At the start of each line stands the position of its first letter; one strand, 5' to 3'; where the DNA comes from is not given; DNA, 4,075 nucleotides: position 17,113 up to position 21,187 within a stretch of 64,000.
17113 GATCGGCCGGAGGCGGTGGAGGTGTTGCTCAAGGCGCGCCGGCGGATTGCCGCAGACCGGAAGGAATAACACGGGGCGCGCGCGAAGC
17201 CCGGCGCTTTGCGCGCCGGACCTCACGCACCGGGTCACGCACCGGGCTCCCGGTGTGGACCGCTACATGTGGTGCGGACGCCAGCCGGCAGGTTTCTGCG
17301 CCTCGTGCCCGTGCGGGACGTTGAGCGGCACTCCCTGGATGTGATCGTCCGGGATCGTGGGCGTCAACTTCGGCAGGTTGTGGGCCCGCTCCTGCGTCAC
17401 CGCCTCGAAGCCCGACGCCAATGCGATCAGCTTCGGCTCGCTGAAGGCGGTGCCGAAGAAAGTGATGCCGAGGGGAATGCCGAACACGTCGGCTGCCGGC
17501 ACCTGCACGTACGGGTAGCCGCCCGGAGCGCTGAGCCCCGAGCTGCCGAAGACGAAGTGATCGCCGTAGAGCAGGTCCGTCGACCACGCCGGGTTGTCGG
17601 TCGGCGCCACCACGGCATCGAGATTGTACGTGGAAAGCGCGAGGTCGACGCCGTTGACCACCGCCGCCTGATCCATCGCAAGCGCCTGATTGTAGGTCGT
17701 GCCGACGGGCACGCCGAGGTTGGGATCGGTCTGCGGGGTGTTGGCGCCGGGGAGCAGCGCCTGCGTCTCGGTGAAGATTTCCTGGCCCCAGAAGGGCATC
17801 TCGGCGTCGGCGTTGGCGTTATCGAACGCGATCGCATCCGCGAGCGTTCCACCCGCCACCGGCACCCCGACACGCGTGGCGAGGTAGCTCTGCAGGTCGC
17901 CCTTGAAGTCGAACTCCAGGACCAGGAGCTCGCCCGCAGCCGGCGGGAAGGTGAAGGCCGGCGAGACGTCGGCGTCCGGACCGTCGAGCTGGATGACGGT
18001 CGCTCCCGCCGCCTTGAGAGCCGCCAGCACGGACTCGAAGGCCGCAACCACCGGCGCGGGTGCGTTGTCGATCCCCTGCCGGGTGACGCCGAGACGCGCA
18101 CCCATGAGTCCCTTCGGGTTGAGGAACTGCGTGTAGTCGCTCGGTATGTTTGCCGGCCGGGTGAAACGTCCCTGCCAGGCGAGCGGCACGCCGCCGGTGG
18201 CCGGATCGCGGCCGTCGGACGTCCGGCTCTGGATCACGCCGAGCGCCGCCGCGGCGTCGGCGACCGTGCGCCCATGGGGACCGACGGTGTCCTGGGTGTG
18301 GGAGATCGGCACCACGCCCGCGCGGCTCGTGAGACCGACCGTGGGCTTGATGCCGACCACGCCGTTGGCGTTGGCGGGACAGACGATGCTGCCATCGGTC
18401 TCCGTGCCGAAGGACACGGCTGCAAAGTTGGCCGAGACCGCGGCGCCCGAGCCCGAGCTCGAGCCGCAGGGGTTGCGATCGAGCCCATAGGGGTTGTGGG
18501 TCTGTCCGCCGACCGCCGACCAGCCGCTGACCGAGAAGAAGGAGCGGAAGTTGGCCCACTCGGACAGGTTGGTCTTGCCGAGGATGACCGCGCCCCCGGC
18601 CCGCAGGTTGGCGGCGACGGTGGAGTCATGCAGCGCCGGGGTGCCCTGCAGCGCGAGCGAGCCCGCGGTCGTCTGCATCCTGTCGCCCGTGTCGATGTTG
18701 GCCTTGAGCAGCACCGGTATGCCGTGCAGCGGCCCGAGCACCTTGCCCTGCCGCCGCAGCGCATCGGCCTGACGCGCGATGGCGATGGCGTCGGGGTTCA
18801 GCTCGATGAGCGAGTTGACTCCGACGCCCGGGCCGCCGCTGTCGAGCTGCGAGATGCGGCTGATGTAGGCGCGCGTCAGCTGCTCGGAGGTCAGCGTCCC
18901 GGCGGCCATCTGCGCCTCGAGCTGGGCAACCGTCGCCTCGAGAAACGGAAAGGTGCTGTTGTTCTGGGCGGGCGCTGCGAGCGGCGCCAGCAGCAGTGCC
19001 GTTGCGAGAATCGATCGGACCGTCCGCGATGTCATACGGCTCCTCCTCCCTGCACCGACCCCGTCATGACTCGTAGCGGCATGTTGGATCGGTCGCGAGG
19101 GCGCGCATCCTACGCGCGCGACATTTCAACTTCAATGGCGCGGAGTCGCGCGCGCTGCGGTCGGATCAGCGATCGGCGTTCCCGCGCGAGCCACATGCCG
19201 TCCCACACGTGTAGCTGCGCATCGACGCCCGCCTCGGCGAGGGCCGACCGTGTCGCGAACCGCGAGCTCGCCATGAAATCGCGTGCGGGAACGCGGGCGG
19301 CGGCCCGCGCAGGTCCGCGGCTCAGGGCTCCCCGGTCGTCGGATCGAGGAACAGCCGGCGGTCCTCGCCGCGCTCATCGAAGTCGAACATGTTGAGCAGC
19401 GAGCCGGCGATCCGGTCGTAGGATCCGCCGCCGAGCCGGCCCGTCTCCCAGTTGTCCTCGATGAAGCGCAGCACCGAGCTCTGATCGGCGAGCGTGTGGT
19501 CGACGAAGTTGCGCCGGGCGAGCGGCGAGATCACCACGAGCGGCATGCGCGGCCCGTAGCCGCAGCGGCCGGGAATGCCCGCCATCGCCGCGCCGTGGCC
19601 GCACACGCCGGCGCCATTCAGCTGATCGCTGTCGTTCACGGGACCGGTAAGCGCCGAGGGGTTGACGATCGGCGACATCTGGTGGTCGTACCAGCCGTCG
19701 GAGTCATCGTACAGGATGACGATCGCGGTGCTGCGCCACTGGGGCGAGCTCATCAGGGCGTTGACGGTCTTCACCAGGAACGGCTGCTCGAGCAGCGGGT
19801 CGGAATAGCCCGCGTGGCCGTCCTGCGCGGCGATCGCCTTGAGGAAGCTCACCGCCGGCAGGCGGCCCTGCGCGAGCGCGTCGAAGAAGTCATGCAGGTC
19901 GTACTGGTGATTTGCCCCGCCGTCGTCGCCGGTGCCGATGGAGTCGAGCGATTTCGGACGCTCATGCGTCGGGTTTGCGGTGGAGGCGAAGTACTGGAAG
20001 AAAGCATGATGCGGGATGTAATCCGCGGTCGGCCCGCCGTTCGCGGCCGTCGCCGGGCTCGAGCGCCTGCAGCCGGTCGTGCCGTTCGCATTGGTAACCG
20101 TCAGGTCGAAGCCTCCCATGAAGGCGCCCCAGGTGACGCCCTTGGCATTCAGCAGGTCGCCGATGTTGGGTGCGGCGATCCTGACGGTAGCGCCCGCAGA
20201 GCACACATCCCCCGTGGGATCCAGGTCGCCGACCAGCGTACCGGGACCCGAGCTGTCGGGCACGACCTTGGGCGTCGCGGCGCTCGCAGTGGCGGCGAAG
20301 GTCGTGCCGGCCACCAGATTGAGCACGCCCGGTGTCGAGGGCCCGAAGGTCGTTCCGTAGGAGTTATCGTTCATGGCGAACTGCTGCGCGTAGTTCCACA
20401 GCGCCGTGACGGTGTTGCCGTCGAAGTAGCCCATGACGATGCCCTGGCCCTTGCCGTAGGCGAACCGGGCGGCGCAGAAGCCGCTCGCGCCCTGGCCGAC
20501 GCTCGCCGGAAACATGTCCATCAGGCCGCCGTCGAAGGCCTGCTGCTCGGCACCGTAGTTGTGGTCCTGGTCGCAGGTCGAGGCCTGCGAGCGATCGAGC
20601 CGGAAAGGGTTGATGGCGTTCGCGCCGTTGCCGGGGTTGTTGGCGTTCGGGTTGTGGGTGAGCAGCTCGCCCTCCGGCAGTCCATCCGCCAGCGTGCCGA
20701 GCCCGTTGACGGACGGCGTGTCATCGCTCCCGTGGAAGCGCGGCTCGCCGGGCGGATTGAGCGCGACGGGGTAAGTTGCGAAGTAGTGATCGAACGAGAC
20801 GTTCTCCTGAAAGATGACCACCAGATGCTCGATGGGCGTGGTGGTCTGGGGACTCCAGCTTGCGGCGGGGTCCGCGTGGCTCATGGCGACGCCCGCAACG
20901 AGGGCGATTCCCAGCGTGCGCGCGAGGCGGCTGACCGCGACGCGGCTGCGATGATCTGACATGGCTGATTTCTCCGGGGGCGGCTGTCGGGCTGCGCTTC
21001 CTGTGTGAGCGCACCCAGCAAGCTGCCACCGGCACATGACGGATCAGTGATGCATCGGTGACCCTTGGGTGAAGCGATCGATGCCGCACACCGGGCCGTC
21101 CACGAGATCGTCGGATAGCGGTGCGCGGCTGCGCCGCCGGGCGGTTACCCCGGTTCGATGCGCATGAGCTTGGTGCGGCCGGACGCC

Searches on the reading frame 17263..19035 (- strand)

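Call 66: search_protein_families(library=pfam, proteins=[window:17263-19035:-], max_evalue=0.001)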
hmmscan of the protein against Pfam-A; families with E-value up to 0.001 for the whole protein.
window:17263-19035:- (590 aa): 1 family
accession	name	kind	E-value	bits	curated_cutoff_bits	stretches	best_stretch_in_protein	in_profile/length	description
PF01425.27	Amidase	-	1.5e-70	238.9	27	1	53-358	2-283/445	Amidase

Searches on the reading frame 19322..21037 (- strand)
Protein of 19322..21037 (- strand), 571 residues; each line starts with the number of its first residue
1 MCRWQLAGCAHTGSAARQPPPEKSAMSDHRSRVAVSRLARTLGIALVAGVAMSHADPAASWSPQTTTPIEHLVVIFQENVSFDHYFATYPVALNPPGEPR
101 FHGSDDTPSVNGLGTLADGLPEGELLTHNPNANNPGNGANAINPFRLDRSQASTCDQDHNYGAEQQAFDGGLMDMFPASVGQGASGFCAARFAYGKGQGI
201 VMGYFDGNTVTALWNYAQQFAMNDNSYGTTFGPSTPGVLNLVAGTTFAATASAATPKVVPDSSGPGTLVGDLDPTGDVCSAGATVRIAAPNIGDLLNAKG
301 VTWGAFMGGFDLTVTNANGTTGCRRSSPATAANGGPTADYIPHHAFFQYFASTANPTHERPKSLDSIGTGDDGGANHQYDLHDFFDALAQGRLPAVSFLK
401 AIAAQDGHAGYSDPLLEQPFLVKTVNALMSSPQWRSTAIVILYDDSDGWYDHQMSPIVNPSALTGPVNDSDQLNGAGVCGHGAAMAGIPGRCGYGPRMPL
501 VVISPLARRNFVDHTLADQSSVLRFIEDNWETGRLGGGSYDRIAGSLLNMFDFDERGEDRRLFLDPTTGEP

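Call 66: search_protein_families(library=pfam, proteins=[window:19322-21037:-], max_evalue=0.001)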
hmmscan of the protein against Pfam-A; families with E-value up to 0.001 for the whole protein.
window:19322-21037:- (571 aa): 1 family
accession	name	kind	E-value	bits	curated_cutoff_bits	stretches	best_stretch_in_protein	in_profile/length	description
PF04185.19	Phosphoesterase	-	1.1e-73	249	23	1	69-531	1-354/356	Phosphoesterase family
